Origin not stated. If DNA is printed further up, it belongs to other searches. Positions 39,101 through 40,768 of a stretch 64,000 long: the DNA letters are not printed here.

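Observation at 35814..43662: Compact five-gene operon with Tat-exported 'cytoplasmic-type' enzymes behind a dehydrogenase-cytochrome c: candidate undescribed periplasmic pathway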

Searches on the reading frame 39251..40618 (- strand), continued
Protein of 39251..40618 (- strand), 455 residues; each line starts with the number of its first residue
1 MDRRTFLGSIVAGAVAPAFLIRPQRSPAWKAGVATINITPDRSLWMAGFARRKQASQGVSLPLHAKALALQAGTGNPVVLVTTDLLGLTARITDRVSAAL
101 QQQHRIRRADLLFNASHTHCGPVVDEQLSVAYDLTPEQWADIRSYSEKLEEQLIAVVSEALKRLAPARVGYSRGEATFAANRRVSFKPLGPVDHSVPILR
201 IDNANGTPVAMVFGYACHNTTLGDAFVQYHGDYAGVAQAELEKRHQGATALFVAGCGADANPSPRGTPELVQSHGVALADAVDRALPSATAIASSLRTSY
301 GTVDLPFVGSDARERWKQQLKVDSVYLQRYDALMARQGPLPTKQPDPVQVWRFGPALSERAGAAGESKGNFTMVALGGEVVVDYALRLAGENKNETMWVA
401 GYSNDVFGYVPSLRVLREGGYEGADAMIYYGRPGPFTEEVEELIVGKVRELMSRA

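Call 61: search_solved_structures(query=A3, max_evalue=0.01, show_alignments=2)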
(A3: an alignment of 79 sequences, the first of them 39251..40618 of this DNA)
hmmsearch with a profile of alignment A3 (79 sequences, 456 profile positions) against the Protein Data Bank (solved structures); distinct sequences matched with E-value up to 0.01: 2.
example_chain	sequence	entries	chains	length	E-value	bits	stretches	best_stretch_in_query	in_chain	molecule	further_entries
2zws_A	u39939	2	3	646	1.1e-27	100.2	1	29-271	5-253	Neutral ceramidase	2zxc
4wgk_A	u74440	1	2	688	3.7e-22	82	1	29-252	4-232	Neutral ceramidase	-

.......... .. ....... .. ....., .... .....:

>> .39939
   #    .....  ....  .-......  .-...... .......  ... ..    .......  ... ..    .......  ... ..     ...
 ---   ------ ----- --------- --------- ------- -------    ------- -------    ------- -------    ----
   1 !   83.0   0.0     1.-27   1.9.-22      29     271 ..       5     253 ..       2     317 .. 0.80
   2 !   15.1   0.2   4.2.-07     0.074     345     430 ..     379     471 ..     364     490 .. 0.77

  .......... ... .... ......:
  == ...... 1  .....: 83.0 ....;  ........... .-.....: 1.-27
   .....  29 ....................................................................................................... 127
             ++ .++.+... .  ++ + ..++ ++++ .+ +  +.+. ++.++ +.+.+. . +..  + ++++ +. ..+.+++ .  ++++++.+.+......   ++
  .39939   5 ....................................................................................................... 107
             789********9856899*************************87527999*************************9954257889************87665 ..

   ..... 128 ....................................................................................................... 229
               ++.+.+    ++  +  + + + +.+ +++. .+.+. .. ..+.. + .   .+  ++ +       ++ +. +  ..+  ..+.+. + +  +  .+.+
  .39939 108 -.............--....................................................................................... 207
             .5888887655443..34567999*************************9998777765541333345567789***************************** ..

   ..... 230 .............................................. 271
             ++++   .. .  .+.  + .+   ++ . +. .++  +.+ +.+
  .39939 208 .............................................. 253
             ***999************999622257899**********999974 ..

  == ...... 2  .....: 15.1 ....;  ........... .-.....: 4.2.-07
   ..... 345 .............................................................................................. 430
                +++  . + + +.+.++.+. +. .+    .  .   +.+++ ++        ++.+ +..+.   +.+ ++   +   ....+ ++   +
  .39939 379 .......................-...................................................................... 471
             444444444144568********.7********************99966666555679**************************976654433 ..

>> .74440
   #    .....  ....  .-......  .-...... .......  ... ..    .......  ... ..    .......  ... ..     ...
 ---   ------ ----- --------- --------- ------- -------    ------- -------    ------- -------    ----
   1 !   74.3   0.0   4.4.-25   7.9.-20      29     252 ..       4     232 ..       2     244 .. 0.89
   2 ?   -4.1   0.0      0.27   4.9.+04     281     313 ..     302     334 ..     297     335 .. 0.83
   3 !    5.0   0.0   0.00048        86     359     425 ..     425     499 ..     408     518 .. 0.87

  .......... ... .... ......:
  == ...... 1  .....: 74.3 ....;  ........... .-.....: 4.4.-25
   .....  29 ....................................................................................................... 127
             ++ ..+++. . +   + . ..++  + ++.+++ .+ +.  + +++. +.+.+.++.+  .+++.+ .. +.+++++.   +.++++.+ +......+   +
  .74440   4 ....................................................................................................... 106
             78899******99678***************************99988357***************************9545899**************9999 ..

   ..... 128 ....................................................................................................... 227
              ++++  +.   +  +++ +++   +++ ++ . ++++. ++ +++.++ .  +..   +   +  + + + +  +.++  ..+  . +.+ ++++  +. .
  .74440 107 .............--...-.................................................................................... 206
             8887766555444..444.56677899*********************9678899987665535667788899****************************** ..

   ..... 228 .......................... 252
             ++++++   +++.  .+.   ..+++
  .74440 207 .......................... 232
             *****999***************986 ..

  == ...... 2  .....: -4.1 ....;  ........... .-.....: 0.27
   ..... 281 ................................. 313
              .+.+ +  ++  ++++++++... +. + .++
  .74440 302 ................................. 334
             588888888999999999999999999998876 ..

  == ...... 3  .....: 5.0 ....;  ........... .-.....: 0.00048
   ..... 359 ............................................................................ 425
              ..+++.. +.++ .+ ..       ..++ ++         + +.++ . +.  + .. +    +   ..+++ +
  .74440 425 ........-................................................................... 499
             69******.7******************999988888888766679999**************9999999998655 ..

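Call 69: predict_structure(alignment_id=A3)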
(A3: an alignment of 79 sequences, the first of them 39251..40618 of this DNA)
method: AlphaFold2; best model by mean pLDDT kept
length: 455 residues; sequences in the alignment: 79
mean_pLDDT: 92.9   pTM: 0.92
mean pLDDT of the five models: 92.9, 92.6, 92.4, 92.4, 92.1
residues with pLDDT >= 90: 400; 70-90: 14; 50-70: 35; < 50: 6
segments of 3 or more residues with pLDDT < 50: 361-364
pLDDT, mean of each block of 10 residues (from residue 1): 58 57 72 99 96 97 99 97 98 99 98 98 95 96 98 99 98 97 76 97 97 97 97 99 98 97 97 99 97 96 98 93 94 92 98 81 58 98 97 95 98 94 94 96 99 91
secondary structure, 60 per line:
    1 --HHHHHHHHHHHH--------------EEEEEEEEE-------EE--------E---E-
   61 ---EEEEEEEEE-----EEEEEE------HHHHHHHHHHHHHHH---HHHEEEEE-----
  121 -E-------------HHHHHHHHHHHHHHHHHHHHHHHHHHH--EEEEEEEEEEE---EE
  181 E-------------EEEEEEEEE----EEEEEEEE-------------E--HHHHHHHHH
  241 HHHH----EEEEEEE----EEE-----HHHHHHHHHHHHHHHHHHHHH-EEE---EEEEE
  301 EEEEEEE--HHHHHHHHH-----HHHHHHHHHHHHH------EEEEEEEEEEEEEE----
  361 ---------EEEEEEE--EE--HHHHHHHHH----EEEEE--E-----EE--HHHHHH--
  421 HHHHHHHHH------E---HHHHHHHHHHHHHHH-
elements in order: H3-14 E29-37 E64-72 E78-83 H90-104 E111-115 H136-162 E165-175 E179-181 E195-203 E208-215 H232-244 E249-255 E260-262 H268-288 E290-292 E296-307 H310-318 H324-336 E343-356 E370-376 H383-391 E396-400 H413-418 H421-429 H440-454

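Call 71: fold_search(model_id=the predicted structure, library=pdb)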
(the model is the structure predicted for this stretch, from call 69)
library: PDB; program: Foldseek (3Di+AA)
matches with E <= 10: 478; with E <= 0.001: 5
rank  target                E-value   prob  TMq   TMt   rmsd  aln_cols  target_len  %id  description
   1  2zws                  1.6e-28  1.00  0.68  0.50   7.4       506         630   17  Crystal Structure Analysis of neutral ceramidase from Pseudomonas aeruginosa (released 2009-03-03)
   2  2zxc_A                4.0e-28  1.00  0.70  0.51   7.0       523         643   16  Ceramidase complexed with C2 (released 2009-02-03)
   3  4wgk_B                4.0e-26  1.00  0.71  0.49   6.1       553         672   14  Crystal structure of human neutral ceramidase with Zn-bound phosphate (released 2015-07-08)
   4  4wgk_A                1.9e-25  1.00  0.71  0.49   5.8       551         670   15  Crystal structure of human neutral ceramidase with Zn-bound phosphate (released 2015-07-08)
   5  3ffk_D                9.8e-04  0.12  0.10  0.12  26.0       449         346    9  Crystal structure of human Gelsolin domains G1-G3 bound to Actin (released 2009-10-06)
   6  3s3u_A                1.7e-03  0.33  0.14  0.16  20.9       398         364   11  Crystal Structure of Uncleaved ThnT T282C (released 2012-02-01)
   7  3s3u_B                1.9e-03  0.33  0.14  0.17  21.1       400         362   11  Crystal Structure of Uncleaved ThnT T282C (released 2012-02-01)
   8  6q9z_A                1.9e-03  0.15  0.13  0.09  21.2       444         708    9  Crystal structure of the pathological G167R variant of calcium-free human gelsolin, (released 2019-11-27)
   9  2w55_B                3.2e-03  0.25  0.17  0.11  23.5       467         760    8  Crystal Structure of Xanthine Dehydrogenase (E232Q variant) from Rhodobacter capsulatus in Complex with Hypoxanthine (released 2008-12-23)
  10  8viz_G                4.4e-03  0.09  0.10  0.07  27.8       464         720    9  Structure of full-length gelsolin bound to the barbed end of F-actin (released 2024-10-16)
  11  8vkh_G                4.9e-03  0.09  0.10  0.12  26.8       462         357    9  Structure of gelsolin domains G1G3 bound to the barbed end of F-actin (released 2024-10-16)
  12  4ihe_A                7.9e-03  0.21  0.15  0.18  19.0       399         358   11  Crystal Structure of Uncleaved ThnT T282A (released 2014-08-13)
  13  3ffk_A                1.8e-02  0.06  0.09  0.11  26.2       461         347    8  Crystal structure of human Gelsolin domains G1-G3 bound to Actin (released 2009-10-06)
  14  2fgh_A                2.1e-02  0.06  0.12  0.09  19.5       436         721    8  ATP bound gelsolin (released 2006-04-18)
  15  2e3t_A                2.2e-02  0.07  0.10  0.04  25.3       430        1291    9  Crystal structure of rat xanthine oxidoreductase mutant (W335A and F336L) (released 2007-09-25)
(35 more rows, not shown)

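Call 77: find_encoding_contigs(protein=P0374, flank=8000, max_places=2)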
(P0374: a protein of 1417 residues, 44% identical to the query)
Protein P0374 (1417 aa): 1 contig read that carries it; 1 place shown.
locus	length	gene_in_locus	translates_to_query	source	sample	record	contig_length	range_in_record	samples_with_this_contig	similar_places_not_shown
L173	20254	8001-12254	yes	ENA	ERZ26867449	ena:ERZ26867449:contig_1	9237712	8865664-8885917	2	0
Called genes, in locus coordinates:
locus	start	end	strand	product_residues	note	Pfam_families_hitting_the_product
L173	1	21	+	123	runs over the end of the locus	-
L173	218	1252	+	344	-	PF04613:LpxD, PF21711:DCTN5 (faint), PF00132:Hexapep, PF25084:LbH_EIF2B (weak), PF25087:GMPPB_C (faint), PF14602:Hexapep_2 (faint), PF00132:Hexapep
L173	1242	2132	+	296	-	PF17930:LpxI_N, PF06230:LpxI_C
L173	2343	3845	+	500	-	-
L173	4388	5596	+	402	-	PF00069:Pkinase, PF07714:PK_Tyr_Ser-Thr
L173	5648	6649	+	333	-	PF00892:EamA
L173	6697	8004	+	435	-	-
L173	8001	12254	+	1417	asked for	PF04734:Ceramidase_alk, PF23500:DUF7133, PF13646:HEAT_2 (faint), PF00034:Cytochrom_C (weak), PF13442:Cytochrome_CBB3 (faint)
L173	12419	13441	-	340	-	PF21537:DUF1980_C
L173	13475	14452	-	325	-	PF03773:ArsP_1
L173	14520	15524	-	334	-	PF00950:ABC-3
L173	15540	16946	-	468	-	PF00202:Aminotran_3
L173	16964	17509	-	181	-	PF01885:PTS_2-RNA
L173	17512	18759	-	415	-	PF01408:GFO_IDH_MocA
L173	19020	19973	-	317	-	PF03255:ACCA, PF01039:Carboxyl_trans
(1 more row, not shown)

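Call 78: find_encoding_contigs(protein=P0452, flank=8000, max_places=2)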
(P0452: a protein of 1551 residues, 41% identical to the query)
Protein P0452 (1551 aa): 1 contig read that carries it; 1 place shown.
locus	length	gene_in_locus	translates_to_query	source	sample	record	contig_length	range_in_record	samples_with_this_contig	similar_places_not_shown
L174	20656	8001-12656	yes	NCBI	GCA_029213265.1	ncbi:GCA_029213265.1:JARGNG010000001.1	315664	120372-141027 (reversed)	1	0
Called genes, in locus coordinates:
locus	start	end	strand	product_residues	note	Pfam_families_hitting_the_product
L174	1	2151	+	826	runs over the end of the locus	PF07635:PSCyt1, PF07583:PSCyt2, PF07587:PSD1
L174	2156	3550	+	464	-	PF07394:DUF1501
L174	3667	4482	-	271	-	PF06439:3keto-disac_hyd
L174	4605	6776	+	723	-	PF00884:Sulfatase, PF01663:Phosphodiest (weak), PF16347:SGSH_C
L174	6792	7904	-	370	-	PF08240:ADH_N, PF16912:Glu_dehyd_C, PF00107:ADH_zinc_N, PF13602:ADH_zinc_N_2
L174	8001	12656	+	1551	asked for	PF04734:Ceramidase_alk, PF23500:DUF7133, PF13646:HEAT_2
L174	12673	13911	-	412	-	PF00691:OmpA (weak)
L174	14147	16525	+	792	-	PF07635:PSCyt1, PF13442:Cytochrome_CBB3 (faint), PF07583:PSCyt2, PF07587:PSD1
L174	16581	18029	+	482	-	PF07394:DUF1501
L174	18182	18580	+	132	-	-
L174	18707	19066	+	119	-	PF07332:Phage_holin_3_6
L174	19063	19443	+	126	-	-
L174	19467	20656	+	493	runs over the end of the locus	PF00884:Sulfatase, PF01663:Phosphodiest (faint), PF16347:SGSH_C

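Call 85: search_protein_families(library=pfam, proteins=[P0389, P0392, P0393, P0403, P0404, P0420, P0426, P0440, P0453, P0463], max_evalue=0.0001)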
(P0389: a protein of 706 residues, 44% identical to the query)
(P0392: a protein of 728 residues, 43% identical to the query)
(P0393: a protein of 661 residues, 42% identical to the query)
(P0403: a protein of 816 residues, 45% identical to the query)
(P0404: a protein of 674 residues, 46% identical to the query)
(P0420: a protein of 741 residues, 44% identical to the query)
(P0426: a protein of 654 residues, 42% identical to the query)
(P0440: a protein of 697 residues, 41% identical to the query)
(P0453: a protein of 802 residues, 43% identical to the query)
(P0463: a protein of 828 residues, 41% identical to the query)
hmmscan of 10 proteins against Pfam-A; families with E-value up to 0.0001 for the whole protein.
P0389 (706 aa): 2 families
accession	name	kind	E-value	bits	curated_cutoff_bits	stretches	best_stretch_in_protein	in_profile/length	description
PF04734.18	Ceramidase_alk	-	3.4e-12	46.2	32.1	1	21-245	1-233/509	Neutral/alkaline non-lysosomal ceramidase, N-terminal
PF03009.23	GDPD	-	8.6e-10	39.6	23.6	1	464-564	1-105/244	Glycerophosphoryl diester phosphodiesterase family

P0392 (728 aa): 1 family
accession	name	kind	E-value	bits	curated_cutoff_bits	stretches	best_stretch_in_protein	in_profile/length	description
PF04734.18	Ceramidase_alk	-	1.3e-20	74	32.1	1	30-246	3-232/509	Neutral/alkaline non-lysosomal ceramidase, N-terminal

P0393 (661 aa): 2 families
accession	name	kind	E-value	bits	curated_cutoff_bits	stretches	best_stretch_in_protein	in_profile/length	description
PF04734.18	Ceramidase_alk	-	4e-14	52.6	32.1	1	36-248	3-230/509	Neutral/alkaline non-lysosomal ceramidase, N-terminal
PF06439.18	3keto-disac_hyd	-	4.3e-12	46.9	26.8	1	465-643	3-187/187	3-keto-disaccharide hydrolase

P0403 (816 aa): 2 families
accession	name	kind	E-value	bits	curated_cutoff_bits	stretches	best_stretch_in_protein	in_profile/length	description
PF01042.26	Ribonuc_L-PSP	-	2.6e-31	108.6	27.3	3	472-574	18-120/121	Endoribonuclease L-PSP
PF04734.18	Ceramidase_alk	-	5.6e-16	58.7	32.1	1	21-247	2-232/509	Neutral/alkaline non-lysosomal ceramidase, N-terminal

P0404 (674 aa): 4 families
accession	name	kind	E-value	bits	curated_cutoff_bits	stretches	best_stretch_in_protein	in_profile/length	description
PF00535.33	Glycos_transf_2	-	1.4e-33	116.6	23.3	1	420-542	1-123/168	Glycosyl transferase family 2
PF04734.18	Ceramidase_alk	-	1.1e-15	57.8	32.1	1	1-210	19-233/509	Neutral/alkaline non-lysosomal ceramidase, N-terminal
PF10111.15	Glyco_tranf_2_2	-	4.9e-13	49.6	27.3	1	420-614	1-214/276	Glycosyltransferase like family 2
PF13641.12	Glyco_tranf_2_3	-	1.5e-09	38.6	27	1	416-530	1-119/230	Glycosyltransferase like family 2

P0420 (741 aa): 2 families
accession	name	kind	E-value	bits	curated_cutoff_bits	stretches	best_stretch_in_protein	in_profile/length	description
PF13354.11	Beta-lactamase2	-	1.9e-61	207.6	22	1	479-705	2-212/214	Beta-lactamase enzyme family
PF04734.18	Ceramidase_alk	-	2.3e-12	46.8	32.1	1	22-237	2-230/509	Neutral/alkaline non-lysosomal ceramidase, N-terminal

P0426 (654 aa): 2 families
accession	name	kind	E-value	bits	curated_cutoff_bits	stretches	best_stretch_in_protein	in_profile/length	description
PF06439.18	3keto-disac_hyd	-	2.6e-35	122.6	26.8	1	458-642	1-187/187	3-keto-disaccharide hydrolase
PF04734.18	Ceramidase_alk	-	8.5e-14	51.5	32.1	1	43-261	17-247/509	Neutral/alkaline non-lysosomal ceramidase, N-terminal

P0440 (697 aa): 2 families
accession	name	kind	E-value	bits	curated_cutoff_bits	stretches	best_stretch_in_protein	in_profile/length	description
PF06283.17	ThuA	-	2e-18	67.9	33.4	1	482-691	16-209/209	Trehalose utilisation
PF04734.18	Ceramidase_alk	-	9.1e-16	58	32.1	1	28-256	2-233/509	Neutral/alkaline non-lysosomal ceramidase, N-terminal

P0453 (802 aa): 2 families
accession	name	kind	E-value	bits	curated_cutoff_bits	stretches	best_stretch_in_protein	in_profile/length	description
PF04734.18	Ceramidase_alk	-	1.8e-15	57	32.1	1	35-260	2-228/509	Neutral/alkaline non-lysosomal ceramidase, N-terminal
PF00150.24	Cellulase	-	1.1e-08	35.3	23.5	1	516-696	17-171/272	Cellulase (glycosyl hydrolase family 5)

P0463 (828 aa): 3 families
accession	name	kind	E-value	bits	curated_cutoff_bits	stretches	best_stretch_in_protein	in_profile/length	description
PF04734.18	Ceramidase_alk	-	4.2e-17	62.4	32.1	1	38-252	3-231/509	Neutral/alkaline non-lysosomal ceramidase, N-terminal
PF13472.12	Lipase_GDSL_2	-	2.3e-11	44.9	32.9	1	615-804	13-177/178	GDSL-like Lipase/Acylhydrolase family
PF00657.28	Lipase_GDSL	-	3.8e-09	37.4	23.6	1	568-808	1-206/208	GDSL-like Lipase/Acylhydrolase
